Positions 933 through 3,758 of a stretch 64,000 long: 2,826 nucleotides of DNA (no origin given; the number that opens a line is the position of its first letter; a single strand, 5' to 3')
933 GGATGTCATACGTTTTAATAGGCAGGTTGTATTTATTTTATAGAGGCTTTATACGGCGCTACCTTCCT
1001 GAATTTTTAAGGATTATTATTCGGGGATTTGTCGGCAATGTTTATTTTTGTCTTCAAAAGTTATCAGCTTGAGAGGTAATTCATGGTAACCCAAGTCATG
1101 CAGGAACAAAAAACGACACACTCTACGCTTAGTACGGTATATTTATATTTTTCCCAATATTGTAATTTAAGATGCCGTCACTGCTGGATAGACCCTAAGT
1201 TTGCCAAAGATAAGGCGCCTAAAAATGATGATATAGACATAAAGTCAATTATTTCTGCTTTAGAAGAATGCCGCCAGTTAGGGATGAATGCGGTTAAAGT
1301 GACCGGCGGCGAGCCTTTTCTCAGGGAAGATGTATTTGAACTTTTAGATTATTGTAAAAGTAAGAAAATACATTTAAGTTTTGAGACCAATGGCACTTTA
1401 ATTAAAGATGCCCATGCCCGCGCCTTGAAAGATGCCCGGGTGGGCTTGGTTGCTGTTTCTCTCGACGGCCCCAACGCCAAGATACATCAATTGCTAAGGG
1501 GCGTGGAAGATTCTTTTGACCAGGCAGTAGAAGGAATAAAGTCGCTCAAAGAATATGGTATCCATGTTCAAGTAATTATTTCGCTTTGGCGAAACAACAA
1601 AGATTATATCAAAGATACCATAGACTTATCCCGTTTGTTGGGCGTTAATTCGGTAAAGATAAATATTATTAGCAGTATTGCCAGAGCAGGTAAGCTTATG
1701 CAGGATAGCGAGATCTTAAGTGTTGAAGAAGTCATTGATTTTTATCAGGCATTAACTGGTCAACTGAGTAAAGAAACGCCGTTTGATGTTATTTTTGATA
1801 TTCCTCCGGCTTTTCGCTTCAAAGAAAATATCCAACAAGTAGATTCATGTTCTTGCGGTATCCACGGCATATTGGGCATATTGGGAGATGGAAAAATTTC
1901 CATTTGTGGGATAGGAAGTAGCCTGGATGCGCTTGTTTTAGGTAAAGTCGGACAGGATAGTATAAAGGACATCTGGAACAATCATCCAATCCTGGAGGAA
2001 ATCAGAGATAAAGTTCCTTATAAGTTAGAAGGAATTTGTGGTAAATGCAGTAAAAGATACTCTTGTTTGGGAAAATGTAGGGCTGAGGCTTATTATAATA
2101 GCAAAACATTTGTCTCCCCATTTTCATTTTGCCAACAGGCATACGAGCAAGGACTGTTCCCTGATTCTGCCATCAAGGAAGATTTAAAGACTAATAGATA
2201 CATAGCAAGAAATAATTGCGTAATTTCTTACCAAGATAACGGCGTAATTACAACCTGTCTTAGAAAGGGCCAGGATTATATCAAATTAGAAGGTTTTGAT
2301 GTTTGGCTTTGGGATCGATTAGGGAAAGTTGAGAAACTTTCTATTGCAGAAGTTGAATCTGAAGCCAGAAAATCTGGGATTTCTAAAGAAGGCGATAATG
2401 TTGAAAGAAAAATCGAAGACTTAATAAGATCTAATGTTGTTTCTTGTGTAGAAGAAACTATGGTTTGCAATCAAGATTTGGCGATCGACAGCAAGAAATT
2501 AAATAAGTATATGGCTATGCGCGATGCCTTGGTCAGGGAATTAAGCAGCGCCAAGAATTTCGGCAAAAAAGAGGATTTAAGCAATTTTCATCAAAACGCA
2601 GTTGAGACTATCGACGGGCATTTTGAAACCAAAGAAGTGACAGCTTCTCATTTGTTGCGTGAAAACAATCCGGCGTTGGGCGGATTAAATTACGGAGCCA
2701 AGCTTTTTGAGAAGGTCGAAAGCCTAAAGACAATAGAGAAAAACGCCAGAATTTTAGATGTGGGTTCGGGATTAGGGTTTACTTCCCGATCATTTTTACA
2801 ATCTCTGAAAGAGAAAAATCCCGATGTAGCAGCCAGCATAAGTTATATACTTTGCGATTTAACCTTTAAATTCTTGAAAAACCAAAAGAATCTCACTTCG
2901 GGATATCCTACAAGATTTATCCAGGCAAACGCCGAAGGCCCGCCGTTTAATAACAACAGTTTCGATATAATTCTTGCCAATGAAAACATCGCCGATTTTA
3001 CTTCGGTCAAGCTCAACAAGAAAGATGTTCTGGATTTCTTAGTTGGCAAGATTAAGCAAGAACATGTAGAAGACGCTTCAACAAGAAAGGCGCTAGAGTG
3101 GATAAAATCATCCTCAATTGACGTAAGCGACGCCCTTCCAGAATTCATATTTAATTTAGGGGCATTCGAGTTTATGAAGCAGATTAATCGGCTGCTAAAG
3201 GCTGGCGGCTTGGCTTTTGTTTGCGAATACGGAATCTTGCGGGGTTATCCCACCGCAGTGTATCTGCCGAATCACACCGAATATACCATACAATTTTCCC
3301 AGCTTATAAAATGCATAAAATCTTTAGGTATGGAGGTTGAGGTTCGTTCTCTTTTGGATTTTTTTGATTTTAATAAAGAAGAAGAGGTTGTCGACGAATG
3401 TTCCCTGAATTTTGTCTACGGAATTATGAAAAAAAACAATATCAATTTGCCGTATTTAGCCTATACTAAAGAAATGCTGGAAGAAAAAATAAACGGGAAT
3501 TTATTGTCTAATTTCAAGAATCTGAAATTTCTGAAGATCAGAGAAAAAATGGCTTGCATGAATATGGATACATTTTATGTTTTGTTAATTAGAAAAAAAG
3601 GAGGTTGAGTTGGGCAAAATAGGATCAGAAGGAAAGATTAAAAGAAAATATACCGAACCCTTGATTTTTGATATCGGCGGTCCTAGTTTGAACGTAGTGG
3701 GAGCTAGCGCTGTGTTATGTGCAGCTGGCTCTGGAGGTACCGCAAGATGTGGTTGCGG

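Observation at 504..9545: Compact operon resembling an undescribed RiPP biosynthetic system: 2 rSAM/SPASM enzymes + Cys/Gly/Ser-rich precursor + 2 PqqD-like + HprK-like + nucleotidyltransferase + ABC exporter + S26-like peptidase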

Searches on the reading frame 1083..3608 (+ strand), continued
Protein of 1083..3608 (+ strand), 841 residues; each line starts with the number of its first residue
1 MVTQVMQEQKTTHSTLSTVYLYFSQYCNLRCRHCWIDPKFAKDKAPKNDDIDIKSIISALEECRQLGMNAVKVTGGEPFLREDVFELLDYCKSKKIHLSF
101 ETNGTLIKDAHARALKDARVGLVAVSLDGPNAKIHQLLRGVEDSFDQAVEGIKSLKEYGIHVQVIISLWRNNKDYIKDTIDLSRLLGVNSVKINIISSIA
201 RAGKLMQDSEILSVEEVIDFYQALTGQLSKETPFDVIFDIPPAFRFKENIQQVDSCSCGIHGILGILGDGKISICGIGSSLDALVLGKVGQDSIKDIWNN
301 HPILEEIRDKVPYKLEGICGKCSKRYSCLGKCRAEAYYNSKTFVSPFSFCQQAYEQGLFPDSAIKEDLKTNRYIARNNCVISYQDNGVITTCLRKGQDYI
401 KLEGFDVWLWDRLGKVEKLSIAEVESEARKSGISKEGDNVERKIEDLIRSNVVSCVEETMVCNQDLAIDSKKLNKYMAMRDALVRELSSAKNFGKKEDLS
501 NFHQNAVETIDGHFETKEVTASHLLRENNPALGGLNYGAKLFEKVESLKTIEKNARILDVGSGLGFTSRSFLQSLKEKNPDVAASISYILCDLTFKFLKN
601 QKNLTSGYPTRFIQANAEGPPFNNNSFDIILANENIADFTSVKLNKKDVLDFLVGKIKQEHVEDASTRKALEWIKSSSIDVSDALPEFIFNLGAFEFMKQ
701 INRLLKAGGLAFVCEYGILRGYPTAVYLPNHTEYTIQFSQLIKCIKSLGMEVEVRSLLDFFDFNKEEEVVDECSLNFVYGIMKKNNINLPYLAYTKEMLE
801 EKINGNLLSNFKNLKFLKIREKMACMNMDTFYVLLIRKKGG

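Call 32: find_encoding_contigs(protein=P0010, flank=10000, max_places=1)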
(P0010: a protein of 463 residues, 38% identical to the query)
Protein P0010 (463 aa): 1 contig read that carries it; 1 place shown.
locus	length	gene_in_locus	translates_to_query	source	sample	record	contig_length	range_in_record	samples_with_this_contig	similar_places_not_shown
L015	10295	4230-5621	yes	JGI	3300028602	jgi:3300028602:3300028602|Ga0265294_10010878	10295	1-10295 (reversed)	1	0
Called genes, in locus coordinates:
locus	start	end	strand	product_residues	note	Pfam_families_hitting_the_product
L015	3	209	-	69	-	?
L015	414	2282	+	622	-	PF00664:ABC_membrane, PF00005:ABC_tran, PF13304:AAA_21 (faint)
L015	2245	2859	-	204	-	PF10502:Peptidase_S26 (weak)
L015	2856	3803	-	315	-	PF27840:ScmC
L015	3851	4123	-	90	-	-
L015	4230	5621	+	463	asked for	PF04055:Radical_SAM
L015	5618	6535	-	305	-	-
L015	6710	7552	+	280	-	PF08279:HTH_11 (faint), PF09339:HTH_IclR (weak), PF13412:HTH_24 (weak), PF00989:PAS (weak), PF08448:PAS_4, PF13426:PAS_9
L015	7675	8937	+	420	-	-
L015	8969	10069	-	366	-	PF04055:Radical_SAM, PF13186:SPASM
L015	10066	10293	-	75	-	?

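Call 36: search_protein_families(library=ncbifam, proteins=[L015:2856-3803:-, L014:12232-13398:+], max_evalue=10)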
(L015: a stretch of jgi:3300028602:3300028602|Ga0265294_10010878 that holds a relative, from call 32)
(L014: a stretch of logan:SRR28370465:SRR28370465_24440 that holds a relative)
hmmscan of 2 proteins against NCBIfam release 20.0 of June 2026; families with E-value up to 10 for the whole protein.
L015:2856-3803:- (315 aa): 1 family
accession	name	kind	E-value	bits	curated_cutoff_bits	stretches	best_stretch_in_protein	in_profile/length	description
TIGR04249.1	SCM_chp_ScmC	equivalog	2.8e-59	200.9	125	1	10-305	1-290/292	SynChlorMet cassette protein ScmC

L014:12232-13398:+ (388 aa): 3 families
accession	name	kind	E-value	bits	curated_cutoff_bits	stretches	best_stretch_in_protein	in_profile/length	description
TIGR04249.1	SCM_chp_ScmC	equivalog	1.8e-58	198.2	125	1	134-386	42-292/292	SynChlorMet cassette protein ScmC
TIGR04352.1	HprK_rel_A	equivalog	4.7e-05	22.6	200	1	220-265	98-144/280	HprK-related kinase A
TIGR00679.1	hpr-ser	equivalog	0.22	10.7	240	1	218-247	131-160/300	HPr(Ser) kinase/phosphatase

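Call 56: search_protein_families(library=pfam, proteins=[L009:8826-10004:+, L009:18297-19310:+], max_evalue=1)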
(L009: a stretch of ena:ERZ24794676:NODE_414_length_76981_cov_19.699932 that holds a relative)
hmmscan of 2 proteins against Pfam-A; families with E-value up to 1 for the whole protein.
L009:8826-10004:+ (392 aa): 11 families
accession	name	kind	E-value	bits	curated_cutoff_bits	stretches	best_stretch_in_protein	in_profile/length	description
PF13649.12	Methyltransf_25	-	1.4e-15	58.2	27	1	53-144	1-95/97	Methyltransferase domain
PF08241.18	Methyltransf_11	-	1.6e-15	58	21.2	1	55-145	2-90/95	Methyltransferase domain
PF13847.12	Methyltransf_31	-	5e-12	46.2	27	1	52-157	6-116/145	Methyltransferase domain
PF01209.24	Ubie_methyltran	-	2.6e-09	37.2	20.1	1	70-157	71-158/233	ubiE/COQ5 methyltransferase family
PF08242.18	Methyltransf_12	-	6.8e-07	30.4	30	1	54-144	1-94/98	Methyltransferase domain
PF05148.21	Methyltransf_8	-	8e-05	23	27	1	100-185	107-182/219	Hypothetical methyltransferase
PF13489.12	Methyltransf_23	-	0.00098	19.3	27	1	43-172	13-141/164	Methyltransferase domain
PF00717.28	Peptidase_S24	-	0.0017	18.5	23.3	1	227-293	32-92/116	Peptidase S24-like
PF03848.20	TehB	-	0.014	15.3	20.4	1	47-123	28-103/193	Tellurite resistance protein TehB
PF10502.14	Peptidase_S26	-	0.022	15.1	22.9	1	234-270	27-65/168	Signal peptidase, peptidase S26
PF01135.25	PCMT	-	0.16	12.2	20.3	0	41-107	67-134/210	Protein-L-isoaspartate(D-aspartate) O-methyltransferase (PCMT)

L009:18297-19310:+ (337 aa): 6 families
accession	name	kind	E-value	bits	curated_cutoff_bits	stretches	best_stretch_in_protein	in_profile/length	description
PF22528.1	PRMT_C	-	1.1e-20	74.7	27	1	68-208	4-144/164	Arginine methyltransferase oligomerization subdomain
PF17286.7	PRMT5_C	-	2e-14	54.4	30.3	1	69-233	4-159/167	PRMT5 oligomerisation domain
PF23523.1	Microp_apicomplexa_13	-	0.017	15.3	27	0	64-92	39-67/68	Apicomplexa microprotein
PF05402.18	PqqD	-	0.049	14.4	23.4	1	273-312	21-60/67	Coenzyme PQQ synthesis protein D (PqqD)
PF05185.22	PRMT5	-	0.056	13.7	22.9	1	5-44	113-152/171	PRMT5 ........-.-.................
PF24826.1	SNU71_N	-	0.13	12.6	28.4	1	255-266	20-31/41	SNU71 N-terminal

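Call 68: search_protein_families(library=ncbifam, proteins=[L013:1369-3042:+, L013:245-1366:+, L015:4230-5621:+, L015:8969-10069:-, L014:10001-12235:+], max_evalue=10)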
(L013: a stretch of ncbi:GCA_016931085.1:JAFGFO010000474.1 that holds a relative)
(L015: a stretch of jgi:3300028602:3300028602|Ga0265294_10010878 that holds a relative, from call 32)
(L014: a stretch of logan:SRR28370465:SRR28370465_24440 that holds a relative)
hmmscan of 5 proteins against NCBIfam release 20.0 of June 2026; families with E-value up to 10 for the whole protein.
L013:1369-3042:+ (557 aa): 76 families (the best 25 are shown)
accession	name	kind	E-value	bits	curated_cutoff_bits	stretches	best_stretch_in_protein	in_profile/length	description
TIGR04251.1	SCM_rSAM_ScmF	equivalog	1.8e-102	343.3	400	1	28-378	3-353/353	SynChlorMet cassette radical SAM/SPASM protein ScmF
TIGR04545.1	rSAM_ahbD_hemeb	equivalog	3.7e-38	131.8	500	1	35-364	6-335/339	heme b synthase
TIGR04303.1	GeoRSP_rSAM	equivalog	4.3e-33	115.3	400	1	36-364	12-324/325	GeoRSP system radical SAM/SPASM protein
TIGR03962.1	mycofact_rSAM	equivalog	4.9e-33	114.7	265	1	34-369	17-336/339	mycofactocin radical SAM maturase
TIGR04055.1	rSAM_NirJ2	equivalog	1.6e-29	103.5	500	1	36-364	7-322/326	putative heme d1 biosynthesis radical SAM protein NirJ2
TIGR04054.1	rSAM_NirJ1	equivalog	8.6e-28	97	650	1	35-229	42-230/387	putative heme d1 biosynthesis radical SAM protein NirJ1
TIGR04053.2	TIGR04053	equivalog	1.4e-26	93.6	395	2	35-221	14-198/366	TIGR04053 family radical SAM/SPASM domain-containing protein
TIGR04051.1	rSAM_NirJ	equivalog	8.8e-26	90.7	515.45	2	35-230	8-197/354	heme d1 biosynthesis radical SAM protein NirJ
NF045574.1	sacti_mat_StsB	exception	5.4e-25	88.2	625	1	24-371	91-420/466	StsB family radical SAM/SPASM domain sactipeptide maturase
TIGR04347.1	pseudo_SAM_Halo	equivalog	2.8e-23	82.8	525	1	35-223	44-226/390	TIGR04347 family pseudo-SAM/SPASM protein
TIGR04546.1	rSAM_ahbC_deAc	equivalog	2.9e-23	82.3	650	1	35-229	45-233/390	12,18-didecarboxysiroheme deacetylase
TIGR04250.1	SCM_rSAM_ScmE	equivalog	1.8e-21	76.5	400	1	33-354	7-335/358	SynChlorMet cassette radical SAM/SPASM protein ScmE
NF050035.1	rSAM_WgK_link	exception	4.8e-21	75.2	650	2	34-201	14-176/367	radical SAM/SPASM peptide maturase WgkB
TIGR02109.1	PQQ_syn_pqqE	equivalog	1.9e-20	73.2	381.35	1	32-368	10-334/358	pyrroloquinoline quinone biosynthesis protein PqqE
NF012164.0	AlbA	equivalog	3.8e-19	68.4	850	1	26-247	112-327/442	subtilosin maturase AlbA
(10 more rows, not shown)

L013:245-1366:+ (373 aa): 84 families (the best 25 are shown)
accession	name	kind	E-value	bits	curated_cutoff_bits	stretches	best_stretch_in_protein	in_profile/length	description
TIGR04250.1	SCM_rSAM_ScmE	equivalog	1.1e-119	399.6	400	1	12-360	1-348/358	SynChlorMet cassette radical SAM/SPASM protein ScmE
NF050035.1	rSAM_WgK_link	exception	1.9e-35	122.6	650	2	11-176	6-170/367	radical SAM/SPASM peptide maturase WgkB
TIGR04545.1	rSAM_ahbD_hemeb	equivalog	7e-31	107.9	500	1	19-360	5-338/339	heme b synthase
NF045574.1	sacti_mat_StsB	exception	1.1e-28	100.3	625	2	15-177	97-256/466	StsB family radical SAM/SPASM domain sactipeptide maturase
TIGR04347.1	pseudo_SAM_Halo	equivalog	6.2e-28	98.2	525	2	18-226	42-246/390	TIGR04347 family pseudo-SAM/SPASM protein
TIGR04051.1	rSAM_NirJ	equivalog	7.4e-28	97.5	515.45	1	20-359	8-347/354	heme d1 biosynthesis radical SAM protein NirJ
TIGR04054.1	rSAM_NirJ1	equivalog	9.7e-28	96.9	650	1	16-228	38-246/387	putative heme d1 biosynthesis radical SAM protein NirJ1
TIGR03962.1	mycofact_rSAM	equivalog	1.5e-27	96.7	265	2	11-176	9-172/339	mycofactocin radical SAM maturase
TIGR02109.1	PQQ_syn_pqqE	equivalog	3.7e-27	95.2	381.35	2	11-178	4-170/358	pyrroloquinoline quinone biosynthesis protein PqqE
TIGR04053.2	TIGR04053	equivalog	1.6e-26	93.4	395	2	13-235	7-227/366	TIGR04053 family radical SAM/SPASM domain-containing protein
TIGR04303.1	GeoRSP_rSAM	equivalog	4.8e-25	88.8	400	2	12-175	3-165/325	GeoRSP system radical SAM/SPASM protein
TIGR04546.1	rSAM_ahbC_deAc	equivalog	1.5e-24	86.6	650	1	18-179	43-202/390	12,18-didecarboxysiroheme deacetylase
TIGR04251.1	SCM_rSAM_ScmF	equivalog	3.1e-23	82.7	400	1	20-352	10-334/353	SynChlorMet cassette radical SAM/SPASM protein ScmF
TIGR04055.1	rSAM_NirJ2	equivalog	4.2e-23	82.4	500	1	20-359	6-324/326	putative heme d1 biosynthesis radical SAM protein NirJ2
NF049973.1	radical_Rv1681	equivalog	2.1e-22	79.5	380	1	23-182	81-238/326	Rv1681 family radical SAM protein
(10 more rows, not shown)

L015:4230-5621:+ (463 aa): 79 families (the best 25 are shown)
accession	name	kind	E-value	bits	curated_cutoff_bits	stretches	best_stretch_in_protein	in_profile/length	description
TIGR04251.1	SCM_rSAM_ScmF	equivalog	2.9e-146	487.4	400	1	100-451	1-352/353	SynChlorMet cassette radical SAM/SPASM protein ScmF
TIGR04545.1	rSAM_ahbD_hemeb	equivalog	8.6e-47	160.2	500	1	107-438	4-335/339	heme b synthase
TIGR04055.1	rSAM_NirJ2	equivalog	7.2e-37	127.6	500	1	109-438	6-322/326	putative heme d1 biosynthesis radical SAM protein NirJ2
TIGR04303.1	GeoRSP_rSAM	equivalog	4.3e-34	118.5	400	1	109-438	11-324/325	GeoRSP system radical SAM/SPASM protein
TIGR04051.1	rSAM_NirJ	equivalog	2.3e-32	112.4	515.45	2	106-296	5-191/354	heme d1 biosynthesis radical SAM protein NirJ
TIGR04053.2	TIGR04053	equivalog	1e-31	110.5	395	2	105-311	10-212/366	TIGR04053 family radical SAM/SPASM domain-containing protein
TIGR03962.1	mycofact_rSAM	equivalog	8e-29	100.9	265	1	108-441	17-334/339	mycofactocin radical SAM maturase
TIGR04347.1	pseudo_SAM_Halo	equivalog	3.3e-28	99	525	2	105-291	40-222/390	TIGR04347 family pseudo-SAM/SPASM protein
NF045574.1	sacti_mat_StsB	exception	3.6e-27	95.3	625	1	101-431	94-406/466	StsB family radical SAM/SPASM domain sactipeptide maturase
TIGR04250.1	SCM_rSAM_ScmE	equivalog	2.4e-26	92.5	400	2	104-267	4-164/358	SynChlorMet cassette radical SAM/SPASM protein ScmE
TIGR04546.1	rSAM_ahbC_deAc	equivalog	3.1e-25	88.8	650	1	105-290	41-222/390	12,18-didecarboxysiroheme deacetylase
TIGR04054.1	rSAM_NirJ1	equivalog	9.9e-25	86.9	650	2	105-291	38-220/387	putative heme d1 biosynthesis radical SAM protein NirJ1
NF050035.1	rSAM_WgK_link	exception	3.3e-22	79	650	2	104-289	10-192/367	radical SAM/SPASM peptide maturase WgkB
NF012164.0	AlbA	equivalog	4.2e-22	78.2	850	1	101-291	112-298/442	subtilosin maturase AlbA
TIGR02668.1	moaA_archaeal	equivalog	2.5e-21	76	325.25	1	102-287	9-192/303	GTP 3',8-cyclase MoaA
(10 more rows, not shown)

L015:8969-10069:- (366 aa): 91 families (the best 25 are shown)
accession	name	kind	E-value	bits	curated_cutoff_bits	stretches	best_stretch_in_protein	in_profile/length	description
TIGR04250.1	SCM_rSAM_ScmE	equivalog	2.2e-175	582.8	400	1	7-365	1-358/358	SynChlorMet cassette radical SAM/SPASM protein ScmE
NF050035.1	rSAM_WgK_link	exception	9.5e-43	146.6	650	2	6-165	6-165/367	radical SAM/SPASM peptide maturase WgkB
TIGR04347.1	pseudo_SAM_Halo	equivalog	2.8e-34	119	525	2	14-221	43-247/390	TIGR04347 family pseudo-SAM/SPASM protein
TIGR04545.1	rSAM_ahbD_hemeb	equivalog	5.6e-32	111.5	500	1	14-345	5-328/339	heme b synthase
NF045574.1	sacti_mat_StsB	exception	3.1e-30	105.4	625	2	10-171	97-256/466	StsB family radical SAM/SPASM domain sactipeptide maturase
TIGR04303.1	GeoRSP_rSAM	equivalog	3.8e-30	105.6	400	1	8-351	4-323/325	GeoRSP system radical SAM/SPASM protein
TIGR04051.1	rSAM_NirJ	equivalog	1.3e-29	103.3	515.45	2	15-196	8-187/354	heme d1 biosynthesis radical SAM protein NirJ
TIGR03962.1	mycofact_rSAM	equivalog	1.7e-29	103.1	265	2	10-169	13-171/339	mycofactocin radical SAM maturase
TIGR04340.1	rSAM_ACGX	hypoth_equivalog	2.3e-28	99.4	400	1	12-353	6-337/341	radical SAM/SPASM domain protein, ACGX system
TIGR02109.1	PQQ_syn_pqqE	equivalog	2.9e-28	98.8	381.35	1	7-346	5-324/358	pyrroloquinoline quinone biosynthesis protein PqqE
TIGR04546.1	rSAM_ahbC_deAc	equivalog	3.4e-28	98.5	650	2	13-179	43-207/390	12,18-didecarboxysiroheme deacetylase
TIGR04055.1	rSAM_NirJ2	equivalog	1.3e-27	97.2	500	2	14-172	5-162/326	putative heme d1 biosynthesis radical SAM protein NirJ2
TIGR04054.1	rSAM_NirJ1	equivalog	1.8e-27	96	650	2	12-214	39-238/387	putative heme d1 biosynthesis radical SAM protein NirJ1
TIGR04053.2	TIGR04053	equivalog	2e-27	96.4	395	2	14-173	13-175/366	TIGR04053 family radical SAM/SPASM domain-containing protein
TIGR04251.1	SCM_rSAM_ScmF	equivalog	4.3e-26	92.1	400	1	13-348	8-335/353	SynChlorMet cassette radical SAM/SPASM protein ScmF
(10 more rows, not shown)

L014:10001-12235:+ (744 aa): 100 families (the best 25 are shown)
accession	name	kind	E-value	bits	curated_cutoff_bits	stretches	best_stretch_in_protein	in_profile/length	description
TIGR04251.1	SCM_rSAM_ScmF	equivalog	2.1e-184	612.9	400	2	381-733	1-353/353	SynChlorMet cassette radical SAM/SPASM protein ScmF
TIGR04250.1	SCM_rSAM_ScmE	equivalog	1.7e-171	570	400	3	8-364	2-358/358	SynChlorMet cassette radical SAM/SPASM protein ScmE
TIGR04545.1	rSAM_ahbD_hemeb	equivalog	1.4e-74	251.6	500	3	390-719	6-335/339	heme b synthase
TIGR03962.1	mycofact_rSAM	equivalog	2.6e-71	240.6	265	3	389-725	17-337/339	mycofactocin radical SAM maturase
NF050035.1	rSAM_WgK_link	exception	1.1e-69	235.2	650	4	1-166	1-166/367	radical SAM/SPASM peptide maturase WgkB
TIGR04051.1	rSAM_NirJ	equivalog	4.1e-67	226.6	515.45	3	15-353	8-347/354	heme d1 biosynthesis radical SAM protein NirJ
TIGR04303.1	GeoRSP_rSAM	equivalog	1.3e-61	209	400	2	392-719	13-324/325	GeoRSP system radical SAM/SPASM protein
TIGR04054.1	rSAM_NirJ1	equivalog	4.2e-61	206.7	650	4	14-171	41-197/387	putative heme d1 biosynthesis radical SAM protein NirJ1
TIGR04055.1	rSAM_NirJ2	equivalog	3.8e-60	204.1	500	3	391-713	7-316/326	putative heme d1 biosynthesis radical SAM protein NirJ2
TIGR04347.1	pseudo_SAM_Halo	equivalog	1.6e-59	202.2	525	3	13-353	42-384/390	TIGR04347 family pseudo-SAM/SPASM protein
TIGR04546.1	rSAM_ahbC_deAc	equivalog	6.7e-58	196.3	650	4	13-179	43-207/390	12,18-didecarboxysiroheme deacetylase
TIGR04053.2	TIGR04053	equivalog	2.2e-57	195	395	4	5-182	4-183/366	TIGR04053 family radical SAM/SPASM domain-containing protein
NF045574.1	sacti_mat_StsB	exception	1.6e-55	188.8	625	3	13-207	100-289/466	StsB family radical SAM/SPASM domain sactipeptide maturase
TIGR02109.1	PQQ_syn_pqqE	equivalog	2.8e-54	184.4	381.35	2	8-349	6-328/358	pyrroloquinoline quinone biosynthesis protein PqqE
TIGR02668.1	moaA_archaeal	equivalog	4.8e-50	170.3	325.25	2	383-562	9-184/303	GTP 3',8-cyclase MoaA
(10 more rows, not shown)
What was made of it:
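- On SynChlorMet cassette: Canonical L014 and L015 score 613 and 487 (call 68). Canonical loci score 570-583 (call 68).
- The same core occurs in loci that pass the Scm cut-offs: L014 and L015, with ScmC 198-201, ScmE 570-583 and ScmF 487-613 bits (calls 36, 68).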

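Call 100: search_protein_families(library=ncbifam, proteins=[L001:7805-8935:+], max_evalue=0.00001)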
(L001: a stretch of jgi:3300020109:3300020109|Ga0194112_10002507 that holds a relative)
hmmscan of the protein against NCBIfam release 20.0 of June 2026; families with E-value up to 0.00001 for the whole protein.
L001:7805-8935:+ (376 aa): 2 families
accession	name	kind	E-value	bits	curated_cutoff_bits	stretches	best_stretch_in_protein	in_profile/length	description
NF053512.1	nitric_RR_NosR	exception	1e-23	84.1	400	1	147-306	193-354/422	response regulator c-di-GMP phosphodiesterase, NosR family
TIGR00277.1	HDIG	domain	9.5e-07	28.6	27.6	1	146-235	5-82/84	HDIG domain-containing metalloprotein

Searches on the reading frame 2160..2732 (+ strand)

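Call 56: search_protein_families(library=pfam, proteins=[window:2160-2732:+], max_evalue=1)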
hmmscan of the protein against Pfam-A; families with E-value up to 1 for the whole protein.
window:2160-2732:+ (191 aa): 3 families
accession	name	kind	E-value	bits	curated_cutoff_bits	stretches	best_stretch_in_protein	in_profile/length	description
PF14005.11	YpjP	-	0.068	13.6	27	1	62-115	7-59/134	YpjP-like protein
PF12290.13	DUF3802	-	0.072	14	26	1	76-129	25-76/111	Protein of unknown function (DUF3802)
PF14703.12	PHM7_cyt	-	0.094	13.4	27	1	76-138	11-68/174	Cytosolic domain of 10TM putative phosphate transporter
